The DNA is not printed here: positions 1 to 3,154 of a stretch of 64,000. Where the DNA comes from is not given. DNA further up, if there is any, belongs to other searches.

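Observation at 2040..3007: Isoleucyl-tRNA synthetase carries an in-frame C-terminal HhH-repeat + DUF835-like extension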

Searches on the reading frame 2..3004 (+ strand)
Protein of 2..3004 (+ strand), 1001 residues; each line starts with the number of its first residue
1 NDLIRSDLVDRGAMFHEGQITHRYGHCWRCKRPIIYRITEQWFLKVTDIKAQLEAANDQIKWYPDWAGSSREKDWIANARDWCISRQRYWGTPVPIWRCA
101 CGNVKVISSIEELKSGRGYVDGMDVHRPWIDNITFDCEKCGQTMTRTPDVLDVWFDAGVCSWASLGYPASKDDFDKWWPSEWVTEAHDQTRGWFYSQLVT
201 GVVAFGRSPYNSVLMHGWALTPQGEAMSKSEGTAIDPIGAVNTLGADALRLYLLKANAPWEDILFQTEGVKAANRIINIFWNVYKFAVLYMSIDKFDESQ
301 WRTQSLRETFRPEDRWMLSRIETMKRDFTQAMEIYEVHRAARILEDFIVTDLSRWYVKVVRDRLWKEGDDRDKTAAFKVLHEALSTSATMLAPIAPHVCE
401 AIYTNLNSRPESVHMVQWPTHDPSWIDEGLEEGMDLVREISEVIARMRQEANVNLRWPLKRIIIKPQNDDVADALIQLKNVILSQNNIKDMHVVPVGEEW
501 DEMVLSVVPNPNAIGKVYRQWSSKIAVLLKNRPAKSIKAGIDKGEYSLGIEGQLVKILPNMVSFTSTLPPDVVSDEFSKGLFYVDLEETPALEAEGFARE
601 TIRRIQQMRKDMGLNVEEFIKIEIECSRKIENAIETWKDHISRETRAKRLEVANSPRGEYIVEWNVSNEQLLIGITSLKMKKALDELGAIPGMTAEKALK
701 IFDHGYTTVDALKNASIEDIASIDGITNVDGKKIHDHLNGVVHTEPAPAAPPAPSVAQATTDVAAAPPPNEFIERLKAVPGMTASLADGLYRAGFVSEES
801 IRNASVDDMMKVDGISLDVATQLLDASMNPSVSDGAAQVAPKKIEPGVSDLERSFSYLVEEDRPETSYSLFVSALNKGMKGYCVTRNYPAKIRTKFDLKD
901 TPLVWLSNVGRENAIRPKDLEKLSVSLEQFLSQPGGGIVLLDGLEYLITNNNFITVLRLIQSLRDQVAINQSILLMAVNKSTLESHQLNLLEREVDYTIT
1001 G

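Call 4: search_protein_families(library=pfam, proteins=[window:2-3004:+], max_evalue=0.1)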
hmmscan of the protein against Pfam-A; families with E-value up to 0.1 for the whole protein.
window:2-3004:+ (1001 aa): 8 families
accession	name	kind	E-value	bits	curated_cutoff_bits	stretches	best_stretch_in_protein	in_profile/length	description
PF00133.28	tRNA-synt_1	-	6.6e-59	200.2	22.7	1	35-257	185-406/414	tRNA synthetases class I (I, L, M and V)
PF08264.19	Anticodon_1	-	1.1e-35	123.2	25.1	1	314-462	1-147/148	Anticodon-binding domain of tRNA ligase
PF05763.18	DUF835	-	7.2e-35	120.2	33.1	1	865-994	6-135/136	Protein of unknown function (DUF835)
PF19302.4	DUF5915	-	6.2e-21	75.3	27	1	481-676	3-193/195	Domain of unknown function (DUF5915)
PF14520.12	HHH_5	-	2.3e-16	60.5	27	2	685-738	2-55/57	Helix-hairpin-helix domain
PF09334.17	tRNA-synt_1g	-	1.3e-12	47.6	20.1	2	149-272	243-373/391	tRNA synthetases class I (M)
PF00633.29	HHH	-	4.8e-08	32.9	24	0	798-816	2-20/30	Helix-hairpin-helix motif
PF12826.13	HHH_2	-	2.4e-05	24.9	27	1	703-737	20-54/64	Helix-hairpin-helix motif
